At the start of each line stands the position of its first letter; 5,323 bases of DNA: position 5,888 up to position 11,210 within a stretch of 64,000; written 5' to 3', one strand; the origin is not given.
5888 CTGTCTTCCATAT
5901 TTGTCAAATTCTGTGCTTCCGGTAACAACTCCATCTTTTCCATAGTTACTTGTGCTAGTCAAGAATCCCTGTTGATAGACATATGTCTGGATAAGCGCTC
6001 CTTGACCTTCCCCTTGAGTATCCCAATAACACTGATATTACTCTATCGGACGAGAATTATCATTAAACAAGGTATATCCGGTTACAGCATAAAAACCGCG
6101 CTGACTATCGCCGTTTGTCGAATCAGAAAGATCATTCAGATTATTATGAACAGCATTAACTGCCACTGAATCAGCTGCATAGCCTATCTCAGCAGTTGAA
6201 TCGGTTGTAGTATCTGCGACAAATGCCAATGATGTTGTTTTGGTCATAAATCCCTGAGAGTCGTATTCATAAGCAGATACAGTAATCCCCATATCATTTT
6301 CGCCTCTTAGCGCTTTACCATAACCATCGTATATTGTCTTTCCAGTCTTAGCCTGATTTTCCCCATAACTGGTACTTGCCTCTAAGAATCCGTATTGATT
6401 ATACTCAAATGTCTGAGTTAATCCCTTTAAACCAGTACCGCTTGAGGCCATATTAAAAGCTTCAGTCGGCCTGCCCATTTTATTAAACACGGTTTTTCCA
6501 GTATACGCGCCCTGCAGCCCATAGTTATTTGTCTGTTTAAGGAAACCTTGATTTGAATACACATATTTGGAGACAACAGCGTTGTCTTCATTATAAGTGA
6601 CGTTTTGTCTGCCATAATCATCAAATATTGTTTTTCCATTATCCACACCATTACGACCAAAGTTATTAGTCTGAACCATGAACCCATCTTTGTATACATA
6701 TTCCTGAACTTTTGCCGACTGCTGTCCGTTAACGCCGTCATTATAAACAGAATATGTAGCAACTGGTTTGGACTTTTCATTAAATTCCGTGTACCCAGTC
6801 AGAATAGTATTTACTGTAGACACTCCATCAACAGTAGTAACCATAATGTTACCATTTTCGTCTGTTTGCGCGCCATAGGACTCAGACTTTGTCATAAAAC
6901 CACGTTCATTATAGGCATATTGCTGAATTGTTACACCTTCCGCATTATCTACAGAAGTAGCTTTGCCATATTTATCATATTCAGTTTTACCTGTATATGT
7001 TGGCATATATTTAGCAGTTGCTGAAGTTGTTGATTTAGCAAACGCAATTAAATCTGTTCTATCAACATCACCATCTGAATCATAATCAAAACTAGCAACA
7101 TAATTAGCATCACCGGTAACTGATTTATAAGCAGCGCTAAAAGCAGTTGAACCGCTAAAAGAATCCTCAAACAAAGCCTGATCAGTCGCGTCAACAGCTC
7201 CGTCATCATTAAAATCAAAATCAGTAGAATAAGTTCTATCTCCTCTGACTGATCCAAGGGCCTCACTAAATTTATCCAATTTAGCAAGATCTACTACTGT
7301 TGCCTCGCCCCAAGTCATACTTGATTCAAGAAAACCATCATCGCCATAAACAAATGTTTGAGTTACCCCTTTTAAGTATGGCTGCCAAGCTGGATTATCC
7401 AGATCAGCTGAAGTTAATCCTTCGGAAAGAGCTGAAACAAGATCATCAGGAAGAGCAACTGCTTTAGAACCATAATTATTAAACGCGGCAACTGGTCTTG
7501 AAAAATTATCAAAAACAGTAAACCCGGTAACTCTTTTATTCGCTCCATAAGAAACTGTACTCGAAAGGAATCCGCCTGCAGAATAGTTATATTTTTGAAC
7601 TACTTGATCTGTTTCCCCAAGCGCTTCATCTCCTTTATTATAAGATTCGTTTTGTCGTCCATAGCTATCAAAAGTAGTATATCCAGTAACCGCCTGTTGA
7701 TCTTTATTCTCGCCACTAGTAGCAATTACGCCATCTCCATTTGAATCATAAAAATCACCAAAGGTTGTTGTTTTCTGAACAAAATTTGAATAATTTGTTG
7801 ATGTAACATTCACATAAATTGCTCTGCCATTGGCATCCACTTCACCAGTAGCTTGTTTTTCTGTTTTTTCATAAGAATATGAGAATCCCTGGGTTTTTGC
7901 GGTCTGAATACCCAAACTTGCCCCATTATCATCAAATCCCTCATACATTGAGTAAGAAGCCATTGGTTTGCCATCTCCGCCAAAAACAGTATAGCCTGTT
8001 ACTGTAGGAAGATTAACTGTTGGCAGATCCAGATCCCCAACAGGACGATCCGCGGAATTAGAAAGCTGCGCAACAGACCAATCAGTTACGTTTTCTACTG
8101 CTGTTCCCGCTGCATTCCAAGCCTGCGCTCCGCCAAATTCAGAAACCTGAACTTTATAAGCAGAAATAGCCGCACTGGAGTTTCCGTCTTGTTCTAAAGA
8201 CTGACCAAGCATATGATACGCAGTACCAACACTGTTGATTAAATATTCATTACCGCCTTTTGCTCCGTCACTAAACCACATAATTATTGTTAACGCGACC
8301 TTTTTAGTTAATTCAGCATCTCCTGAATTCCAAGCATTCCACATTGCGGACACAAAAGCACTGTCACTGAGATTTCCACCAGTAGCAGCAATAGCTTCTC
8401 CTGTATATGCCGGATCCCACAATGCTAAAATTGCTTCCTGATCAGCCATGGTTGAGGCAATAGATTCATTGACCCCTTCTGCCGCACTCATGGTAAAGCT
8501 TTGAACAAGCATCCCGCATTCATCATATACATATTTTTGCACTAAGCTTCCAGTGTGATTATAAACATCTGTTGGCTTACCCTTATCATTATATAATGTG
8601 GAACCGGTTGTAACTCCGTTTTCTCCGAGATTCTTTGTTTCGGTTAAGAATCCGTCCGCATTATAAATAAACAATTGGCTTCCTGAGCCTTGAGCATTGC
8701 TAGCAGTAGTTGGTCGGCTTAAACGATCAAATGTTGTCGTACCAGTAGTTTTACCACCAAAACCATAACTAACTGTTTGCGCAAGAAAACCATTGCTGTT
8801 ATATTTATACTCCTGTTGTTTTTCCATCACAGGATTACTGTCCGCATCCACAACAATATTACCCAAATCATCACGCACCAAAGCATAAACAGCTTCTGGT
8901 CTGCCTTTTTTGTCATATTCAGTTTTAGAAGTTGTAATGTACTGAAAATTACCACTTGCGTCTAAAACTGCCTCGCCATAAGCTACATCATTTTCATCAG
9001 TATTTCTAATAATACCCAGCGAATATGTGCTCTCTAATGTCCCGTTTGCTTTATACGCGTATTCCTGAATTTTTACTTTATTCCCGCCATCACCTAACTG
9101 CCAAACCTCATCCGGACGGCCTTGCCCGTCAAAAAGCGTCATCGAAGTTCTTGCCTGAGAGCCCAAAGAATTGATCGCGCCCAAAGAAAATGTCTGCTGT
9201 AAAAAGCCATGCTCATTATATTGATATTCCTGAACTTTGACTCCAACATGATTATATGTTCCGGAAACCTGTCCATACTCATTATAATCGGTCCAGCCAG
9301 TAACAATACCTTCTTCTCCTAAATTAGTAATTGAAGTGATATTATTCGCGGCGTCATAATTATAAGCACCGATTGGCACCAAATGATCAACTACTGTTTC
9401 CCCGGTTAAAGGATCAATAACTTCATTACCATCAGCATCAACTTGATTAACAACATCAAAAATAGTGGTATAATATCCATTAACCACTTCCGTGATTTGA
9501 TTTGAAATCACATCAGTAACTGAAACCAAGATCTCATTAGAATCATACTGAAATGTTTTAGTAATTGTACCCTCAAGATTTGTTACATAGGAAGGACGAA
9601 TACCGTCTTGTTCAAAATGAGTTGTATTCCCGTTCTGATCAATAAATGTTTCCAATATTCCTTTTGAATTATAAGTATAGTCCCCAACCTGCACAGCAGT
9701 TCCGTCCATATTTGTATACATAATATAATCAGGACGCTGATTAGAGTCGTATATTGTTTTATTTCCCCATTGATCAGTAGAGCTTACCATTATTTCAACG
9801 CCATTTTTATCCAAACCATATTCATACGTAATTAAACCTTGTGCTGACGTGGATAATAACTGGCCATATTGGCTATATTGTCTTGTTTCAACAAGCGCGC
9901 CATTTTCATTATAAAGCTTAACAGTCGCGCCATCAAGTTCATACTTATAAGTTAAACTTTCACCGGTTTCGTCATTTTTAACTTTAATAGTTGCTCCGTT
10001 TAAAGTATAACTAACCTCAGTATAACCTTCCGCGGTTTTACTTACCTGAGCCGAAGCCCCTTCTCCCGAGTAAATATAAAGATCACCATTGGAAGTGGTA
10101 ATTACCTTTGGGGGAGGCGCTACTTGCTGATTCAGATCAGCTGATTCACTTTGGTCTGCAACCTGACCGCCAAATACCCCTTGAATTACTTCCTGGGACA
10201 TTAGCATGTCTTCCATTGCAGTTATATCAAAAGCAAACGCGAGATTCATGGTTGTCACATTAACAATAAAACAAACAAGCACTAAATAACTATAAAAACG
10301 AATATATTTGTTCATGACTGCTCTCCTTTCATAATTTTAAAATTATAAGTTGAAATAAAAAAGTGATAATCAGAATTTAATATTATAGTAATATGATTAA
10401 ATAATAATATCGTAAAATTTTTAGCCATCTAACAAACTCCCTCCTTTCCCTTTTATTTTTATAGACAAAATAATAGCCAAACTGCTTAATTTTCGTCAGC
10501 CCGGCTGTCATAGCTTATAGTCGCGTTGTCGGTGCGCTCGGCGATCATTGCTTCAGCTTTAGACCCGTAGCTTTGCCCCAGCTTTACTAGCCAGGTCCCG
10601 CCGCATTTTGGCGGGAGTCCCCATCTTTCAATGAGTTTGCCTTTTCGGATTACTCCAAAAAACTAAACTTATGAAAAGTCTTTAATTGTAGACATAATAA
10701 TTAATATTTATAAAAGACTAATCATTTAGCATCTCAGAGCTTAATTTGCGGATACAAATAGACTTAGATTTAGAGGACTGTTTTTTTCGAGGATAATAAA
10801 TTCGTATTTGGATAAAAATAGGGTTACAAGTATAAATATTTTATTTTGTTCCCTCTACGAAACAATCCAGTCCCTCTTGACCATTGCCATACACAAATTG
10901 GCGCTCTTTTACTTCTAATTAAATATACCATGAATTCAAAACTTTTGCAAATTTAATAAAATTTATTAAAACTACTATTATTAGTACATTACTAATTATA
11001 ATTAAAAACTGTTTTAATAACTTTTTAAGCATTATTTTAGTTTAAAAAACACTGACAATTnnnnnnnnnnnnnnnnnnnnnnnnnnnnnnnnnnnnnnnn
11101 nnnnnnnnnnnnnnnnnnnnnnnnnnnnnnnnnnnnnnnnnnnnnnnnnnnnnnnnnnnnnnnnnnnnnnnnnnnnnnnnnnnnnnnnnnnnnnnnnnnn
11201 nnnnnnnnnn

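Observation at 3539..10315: Giant YD/Rhs-like repeat surface protein (about 2,250 aa if read through) interrupted by a single in-frame TAA in mid-repeat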

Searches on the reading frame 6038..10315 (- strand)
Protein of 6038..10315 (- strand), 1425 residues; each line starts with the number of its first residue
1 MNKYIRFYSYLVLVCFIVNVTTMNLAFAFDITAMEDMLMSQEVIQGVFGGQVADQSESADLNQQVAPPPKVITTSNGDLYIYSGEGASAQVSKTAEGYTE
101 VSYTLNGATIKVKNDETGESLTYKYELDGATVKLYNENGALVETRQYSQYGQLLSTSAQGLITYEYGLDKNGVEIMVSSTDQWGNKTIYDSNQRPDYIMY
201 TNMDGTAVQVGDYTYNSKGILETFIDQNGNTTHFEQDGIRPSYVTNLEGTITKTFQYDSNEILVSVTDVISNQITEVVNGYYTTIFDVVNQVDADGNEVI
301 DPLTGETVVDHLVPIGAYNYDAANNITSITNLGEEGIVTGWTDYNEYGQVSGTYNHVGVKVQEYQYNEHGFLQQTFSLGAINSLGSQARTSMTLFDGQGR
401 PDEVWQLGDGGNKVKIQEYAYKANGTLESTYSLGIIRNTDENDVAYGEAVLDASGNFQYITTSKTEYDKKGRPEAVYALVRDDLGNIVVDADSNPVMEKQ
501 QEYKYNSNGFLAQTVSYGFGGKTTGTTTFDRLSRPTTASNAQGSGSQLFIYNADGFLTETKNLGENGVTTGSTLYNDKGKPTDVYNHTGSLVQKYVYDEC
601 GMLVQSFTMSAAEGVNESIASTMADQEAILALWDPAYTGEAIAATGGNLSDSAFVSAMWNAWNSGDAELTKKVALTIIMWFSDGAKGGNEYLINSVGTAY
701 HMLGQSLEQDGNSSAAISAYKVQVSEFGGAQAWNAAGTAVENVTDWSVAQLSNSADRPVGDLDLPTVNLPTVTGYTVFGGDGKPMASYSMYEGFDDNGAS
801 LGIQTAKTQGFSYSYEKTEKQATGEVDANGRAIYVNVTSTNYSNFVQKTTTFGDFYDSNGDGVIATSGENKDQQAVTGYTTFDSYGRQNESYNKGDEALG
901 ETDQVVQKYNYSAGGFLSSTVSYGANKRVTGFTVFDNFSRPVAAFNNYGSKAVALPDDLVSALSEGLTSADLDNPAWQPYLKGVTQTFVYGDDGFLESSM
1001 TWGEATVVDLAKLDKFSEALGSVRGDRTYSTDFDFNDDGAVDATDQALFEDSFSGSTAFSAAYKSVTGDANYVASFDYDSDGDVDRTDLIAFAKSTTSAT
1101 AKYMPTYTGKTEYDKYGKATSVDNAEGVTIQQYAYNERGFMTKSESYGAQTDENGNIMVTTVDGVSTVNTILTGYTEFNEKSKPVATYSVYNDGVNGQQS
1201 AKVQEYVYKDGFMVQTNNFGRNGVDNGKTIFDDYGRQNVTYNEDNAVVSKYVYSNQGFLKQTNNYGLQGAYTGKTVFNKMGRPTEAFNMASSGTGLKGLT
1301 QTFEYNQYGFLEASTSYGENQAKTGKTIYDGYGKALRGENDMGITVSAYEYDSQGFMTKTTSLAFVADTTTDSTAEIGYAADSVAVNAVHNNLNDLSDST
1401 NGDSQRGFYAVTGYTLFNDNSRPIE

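Call 9: search_protein_families(library=pfam, proteins=[window:6041-10315:-], max_evalue=0.01)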
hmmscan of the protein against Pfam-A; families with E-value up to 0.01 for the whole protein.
window:6041-10315:- (1425 aa): 1 family
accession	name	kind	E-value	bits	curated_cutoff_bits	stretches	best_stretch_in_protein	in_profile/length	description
PF00404.24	Dockerin_1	-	0.0018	18.9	22.9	1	1034-1089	3-49/57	Dockerin type I domain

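Call 10: search_protein_families(library=ncbifam, proteins=[window:6041-10315:-], max_evalue=0.01)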
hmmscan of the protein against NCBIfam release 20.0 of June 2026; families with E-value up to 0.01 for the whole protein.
window:6041-10315:- (1425 aa): 0 families

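Call 11: find_encoding_contigs(protein=window:6038-10315:-, flank=10000, max_places=10)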
Protein window:6038-10315:- (1425 aa): no gene with exactly this product is on record in the collection.

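Call 81: list_cluster_members(proteins=[P0001, window:6041-10315:-])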
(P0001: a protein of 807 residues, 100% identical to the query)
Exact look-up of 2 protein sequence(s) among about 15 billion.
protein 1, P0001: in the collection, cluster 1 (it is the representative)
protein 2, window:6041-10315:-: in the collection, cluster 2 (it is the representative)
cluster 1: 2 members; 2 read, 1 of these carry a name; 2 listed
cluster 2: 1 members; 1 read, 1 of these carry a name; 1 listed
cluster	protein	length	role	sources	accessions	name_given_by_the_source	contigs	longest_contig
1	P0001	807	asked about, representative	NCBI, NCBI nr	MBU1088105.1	MAG: hypothetical protein KKD05_11395 [Candidatus Omnitrophica bacterium] | hypothetical protein [Candidatus Omnitrophota bacterium]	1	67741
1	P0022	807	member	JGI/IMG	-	-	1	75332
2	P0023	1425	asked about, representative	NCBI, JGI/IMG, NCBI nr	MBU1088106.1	MAG: hypothetical protein KKD05_11400 [Candidatus Omnitrophica bacterium] | hypothetical protein [Candidatus Omnitrophota bacterium]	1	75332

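Call 82: find_encoding_contigs(protein=P0023, flank=10000, max_places=10)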
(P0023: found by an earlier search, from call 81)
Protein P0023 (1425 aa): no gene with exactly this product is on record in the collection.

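Call 84: find_encoding_contigs(protein=P0022, flank=10000, max_places=10)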
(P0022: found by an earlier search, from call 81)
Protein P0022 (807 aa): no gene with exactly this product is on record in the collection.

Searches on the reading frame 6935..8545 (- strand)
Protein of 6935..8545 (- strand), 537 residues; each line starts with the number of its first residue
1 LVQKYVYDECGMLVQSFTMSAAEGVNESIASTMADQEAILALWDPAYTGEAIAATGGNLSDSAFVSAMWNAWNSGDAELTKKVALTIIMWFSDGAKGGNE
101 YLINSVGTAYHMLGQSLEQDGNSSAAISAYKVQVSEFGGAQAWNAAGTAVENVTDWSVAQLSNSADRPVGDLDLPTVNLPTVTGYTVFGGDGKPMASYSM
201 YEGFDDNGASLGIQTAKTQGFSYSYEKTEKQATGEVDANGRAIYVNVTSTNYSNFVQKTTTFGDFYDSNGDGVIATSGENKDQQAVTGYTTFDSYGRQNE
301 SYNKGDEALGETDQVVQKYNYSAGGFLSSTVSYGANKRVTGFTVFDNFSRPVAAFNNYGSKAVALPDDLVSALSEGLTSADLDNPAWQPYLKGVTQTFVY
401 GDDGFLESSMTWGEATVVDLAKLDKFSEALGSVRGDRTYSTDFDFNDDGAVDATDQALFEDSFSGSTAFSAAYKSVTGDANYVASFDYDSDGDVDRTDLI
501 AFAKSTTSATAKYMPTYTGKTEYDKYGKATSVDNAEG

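Call 40: find_homologous_proteins(query=window:6935-8545:-)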
Query seq(537 aa): 8000 candidates shared short words with the query, none scored E <= 0.001.

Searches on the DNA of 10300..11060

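Call 79: search_rna_families(source=window, start=10300, end=11060, threshold=evalue, max_evalue=0.01, show_alignments=1)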
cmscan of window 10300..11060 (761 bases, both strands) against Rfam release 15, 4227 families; matches with E-value up to 0.01: 1.
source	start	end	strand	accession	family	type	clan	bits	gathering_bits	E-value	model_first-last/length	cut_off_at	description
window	10492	10651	-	RF01051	c-di-GMP-I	Cis-reg; riboswitch;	CL00126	42.2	35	8.3e-07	1-87/87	no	c-di-GMP-I riboswitch aptamer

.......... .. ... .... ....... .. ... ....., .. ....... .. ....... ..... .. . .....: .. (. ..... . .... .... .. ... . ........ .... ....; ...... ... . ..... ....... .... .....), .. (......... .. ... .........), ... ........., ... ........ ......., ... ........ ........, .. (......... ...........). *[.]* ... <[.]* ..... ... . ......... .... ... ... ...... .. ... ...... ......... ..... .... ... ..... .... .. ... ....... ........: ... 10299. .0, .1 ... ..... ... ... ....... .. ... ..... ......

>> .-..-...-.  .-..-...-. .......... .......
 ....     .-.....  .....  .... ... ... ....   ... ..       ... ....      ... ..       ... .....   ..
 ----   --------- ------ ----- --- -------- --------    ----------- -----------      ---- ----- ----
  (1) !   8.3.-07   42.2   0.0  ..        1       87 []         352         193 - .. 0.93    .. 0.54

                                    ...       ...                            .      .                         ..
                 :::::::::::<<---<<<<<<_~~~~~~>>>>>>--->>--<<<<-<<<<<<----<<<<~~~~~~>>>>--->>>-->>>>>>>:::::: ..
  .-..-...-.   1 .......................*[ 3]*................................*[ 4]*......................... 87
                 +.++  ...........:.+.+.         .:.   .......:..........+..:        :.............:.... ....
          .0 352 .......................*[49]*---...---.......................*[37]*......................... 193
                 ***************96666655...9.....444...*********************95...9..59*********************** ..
